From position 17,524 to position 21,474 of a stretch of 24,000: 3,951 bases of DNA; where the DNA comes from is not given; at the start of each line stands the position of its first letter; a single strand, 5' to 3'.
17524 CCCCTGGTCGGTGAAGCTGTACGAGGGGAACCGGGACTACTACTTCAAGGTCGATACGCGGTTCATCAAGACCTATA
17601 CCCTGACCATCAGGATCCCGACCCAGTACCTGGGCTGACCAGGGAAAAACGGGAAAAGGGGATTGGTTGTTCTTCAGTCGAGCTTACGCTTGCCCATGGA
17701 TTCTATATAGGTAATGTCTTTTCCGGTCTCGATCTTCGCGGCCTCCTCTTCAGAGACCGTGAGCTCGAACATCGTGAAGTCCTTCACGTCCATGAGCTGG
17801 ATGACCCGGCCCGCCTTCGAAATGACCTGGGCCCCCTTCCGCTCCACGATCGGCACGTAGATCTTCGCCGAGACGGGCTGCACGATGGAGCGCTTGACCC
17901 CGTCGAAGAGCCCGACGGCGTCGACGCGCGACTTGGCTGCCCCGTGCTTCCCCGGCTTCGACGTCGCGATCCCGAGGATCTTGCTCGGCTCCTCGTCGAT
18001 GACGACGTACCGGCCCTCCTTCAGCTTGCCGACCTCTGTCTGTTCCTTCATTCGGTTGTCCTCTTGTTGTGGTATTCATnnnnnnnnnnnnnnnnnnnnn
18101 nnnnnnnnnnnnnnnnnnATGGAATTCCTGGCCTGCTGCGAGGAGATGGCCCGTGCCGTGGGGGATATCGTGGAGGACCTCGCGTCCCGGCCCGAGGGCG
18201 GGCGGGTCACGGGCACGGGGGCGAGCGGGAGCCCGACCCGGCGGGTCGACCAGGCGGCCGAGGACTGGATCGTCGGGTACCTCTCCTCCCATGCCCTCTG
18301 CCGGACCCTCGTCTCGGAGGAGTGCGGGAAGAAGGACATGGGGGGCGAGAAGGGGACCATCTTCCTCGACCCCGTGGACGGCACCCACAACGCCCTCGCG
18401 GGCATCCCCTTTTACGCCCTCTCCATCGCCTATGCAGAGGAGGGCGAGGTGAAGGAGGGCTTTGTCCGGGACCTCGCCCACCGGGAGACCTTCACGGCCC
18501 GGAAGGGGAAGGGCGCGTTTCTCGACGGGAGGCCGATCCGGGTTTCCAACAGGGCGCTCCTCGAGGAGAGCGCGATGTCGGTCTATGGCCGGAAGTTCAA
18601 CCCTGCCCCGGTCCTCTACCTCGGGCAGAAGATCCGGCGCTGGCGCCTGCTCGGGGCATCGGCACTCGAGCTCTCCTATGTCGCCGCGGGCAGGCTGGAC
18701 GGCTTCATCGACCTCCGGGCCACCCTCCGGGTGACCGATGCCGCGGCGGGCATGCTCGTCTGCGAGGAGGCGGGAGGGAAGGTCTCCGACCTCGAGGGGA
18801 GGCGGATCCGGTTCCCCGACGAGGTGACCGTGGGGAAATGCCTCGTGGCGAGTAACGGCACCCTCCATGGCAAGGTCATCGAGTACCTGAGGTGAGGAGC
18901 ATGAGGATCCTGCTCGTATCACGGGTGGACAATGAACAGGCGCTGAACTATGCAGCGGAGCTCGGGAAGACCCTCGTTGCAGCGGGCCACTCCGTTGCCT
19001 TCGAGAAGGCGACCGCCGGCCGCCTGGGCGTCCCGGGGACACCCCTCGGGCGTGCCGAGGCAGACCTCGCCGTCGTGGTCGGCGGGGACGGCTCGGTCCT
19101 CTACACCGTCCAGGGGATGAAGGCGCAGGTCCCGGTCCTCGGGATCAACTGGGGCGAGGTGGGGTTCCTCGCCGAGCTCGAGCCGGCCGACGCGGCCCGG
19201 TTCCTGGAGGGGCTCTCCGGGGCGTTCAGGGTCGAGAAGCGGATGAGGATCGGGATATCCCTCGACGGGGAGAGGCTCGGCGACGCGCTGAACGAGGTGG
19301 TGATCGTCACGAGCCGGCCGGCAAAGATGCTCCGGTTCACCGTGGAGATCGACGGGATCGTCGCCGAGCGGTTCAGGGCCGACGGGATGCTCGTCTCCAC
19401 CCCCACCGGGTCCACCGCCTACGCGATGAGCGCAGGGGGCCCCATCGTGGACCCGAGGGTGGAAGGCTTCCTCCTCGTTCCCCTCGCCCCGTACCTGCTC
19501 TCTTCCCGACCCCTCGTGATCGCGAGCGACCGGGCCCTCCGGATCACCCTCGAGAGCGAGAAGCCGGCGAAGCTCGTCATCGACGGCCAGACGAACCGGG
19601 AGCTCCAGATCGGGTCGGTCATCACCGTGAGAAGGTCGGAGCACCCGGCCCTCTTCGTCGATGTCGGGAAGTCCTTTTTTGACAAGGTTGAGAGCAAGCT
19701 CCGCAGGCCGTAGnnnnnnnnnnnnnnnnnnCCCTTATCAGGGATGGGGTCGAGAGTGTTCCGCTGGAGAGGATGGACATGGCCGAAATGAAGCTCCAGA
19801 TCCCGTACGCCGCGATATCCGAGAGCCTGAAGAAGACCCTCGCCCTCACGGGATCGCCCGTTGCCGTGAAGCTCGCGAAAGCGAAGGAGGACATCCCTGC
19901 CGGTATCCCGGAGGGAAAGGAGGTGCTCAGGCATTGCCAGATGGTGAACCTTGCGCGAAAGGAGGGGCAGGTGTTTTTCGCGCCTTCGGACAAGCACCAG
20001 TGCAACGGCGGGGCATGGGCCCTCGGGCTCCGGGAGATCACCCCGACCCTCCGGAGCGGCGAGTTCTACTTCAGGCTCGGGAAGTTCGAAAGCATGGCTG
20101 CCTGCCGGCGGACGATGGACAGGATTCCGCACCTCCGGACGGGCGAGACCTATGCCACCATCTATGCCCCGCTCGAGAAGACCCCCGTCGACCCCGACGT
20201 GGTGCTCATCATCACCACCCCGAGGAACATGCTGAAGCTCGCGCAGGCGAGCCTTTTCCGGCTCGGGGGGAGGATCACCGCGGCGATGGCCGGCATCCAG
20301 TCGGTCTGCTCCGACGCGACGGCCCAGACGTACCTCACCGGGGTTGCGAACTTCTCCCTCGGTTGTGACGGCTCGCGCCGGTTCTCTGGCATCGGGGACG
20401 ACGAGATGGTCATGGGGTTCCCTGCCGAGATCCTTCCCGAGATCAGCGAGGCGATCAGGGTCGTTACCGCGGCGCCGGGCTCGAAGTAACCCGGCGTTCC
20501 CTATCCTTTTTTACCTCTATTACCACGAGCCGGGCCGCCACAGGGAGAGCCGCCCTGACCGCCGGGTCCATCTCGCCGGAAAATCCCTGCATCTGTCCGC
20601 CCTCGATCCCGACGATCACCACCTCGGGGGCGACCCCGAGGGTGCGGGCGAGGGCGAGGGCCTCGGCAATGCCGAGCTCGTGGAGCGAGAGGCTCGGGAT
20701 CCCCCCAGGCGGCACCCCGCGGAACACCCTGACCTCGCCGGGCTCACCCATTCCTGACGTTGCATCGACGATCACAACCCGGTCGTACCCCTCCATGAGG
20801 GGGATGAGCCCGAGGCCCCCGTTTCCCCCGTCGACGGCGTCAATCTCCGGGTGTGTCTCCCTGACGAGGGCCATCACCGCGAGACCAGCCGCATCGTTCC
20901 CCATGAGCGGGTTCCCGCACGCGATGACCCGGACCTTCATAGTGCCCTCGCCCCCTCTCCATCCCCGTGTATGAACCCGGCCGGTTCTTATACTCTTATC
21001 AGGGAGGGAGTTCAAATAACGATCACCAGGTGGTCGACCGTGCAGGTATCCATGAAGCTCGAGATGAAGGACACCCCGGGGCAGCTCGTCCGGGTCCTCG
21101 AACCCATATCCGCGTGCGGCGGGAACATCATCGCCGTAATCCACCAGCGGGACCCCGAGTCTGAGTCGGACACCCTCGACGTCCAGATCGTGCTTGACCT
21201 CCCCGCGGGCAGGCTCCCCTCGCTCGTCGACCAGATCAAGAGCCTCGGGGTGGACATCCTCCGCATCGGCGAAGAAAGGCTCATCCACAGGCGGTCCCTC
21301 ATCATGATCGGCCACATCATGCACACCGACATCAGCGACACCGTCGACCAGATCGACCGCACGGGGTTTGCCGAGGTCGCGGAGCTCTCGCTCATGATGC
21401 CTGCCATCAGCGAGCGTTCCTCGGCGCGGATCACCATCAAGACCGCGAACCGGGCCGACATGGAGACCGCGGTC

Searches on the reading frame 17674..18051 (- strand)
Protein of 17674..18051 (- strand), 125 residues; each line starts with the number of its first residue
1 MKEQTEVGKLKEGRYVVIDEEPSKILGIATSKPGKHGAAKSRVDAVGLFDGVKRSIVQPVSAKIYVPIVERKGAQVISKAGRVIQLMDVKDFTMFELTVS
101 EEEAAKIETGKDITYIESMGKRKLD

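Call 103: search_protein_families(library=pfam, proteins=[window:17674-18051:-], max_evalue=0.001)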
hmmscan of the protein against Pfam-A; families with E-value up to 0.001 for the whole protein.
window:17674-18051:- (125 aa): 1 family
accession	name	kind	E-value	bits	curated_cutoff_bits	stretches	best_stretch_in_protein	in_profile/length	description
PF21485.3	IF5A-like_N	-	1.7e-14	53.8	27.1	1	5-60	6-61/63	Translation initiation factor 5A-like, N-terminal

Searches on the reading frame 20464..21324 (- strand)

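Call 103: search_protein_families(library=pfam, proteins=[window:20464-21324:-], max_evalue=0.001)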
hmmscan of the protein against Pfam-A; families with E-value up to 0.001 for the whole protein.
window:20464-21324:- (286 aa): 1 family
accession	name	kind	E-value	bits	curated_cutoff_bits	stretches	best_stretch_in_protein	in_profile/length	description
PF01750.23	HycI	-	2.7e-17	63.3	23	1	158-267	14-127/130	Hydrogenase maturation protease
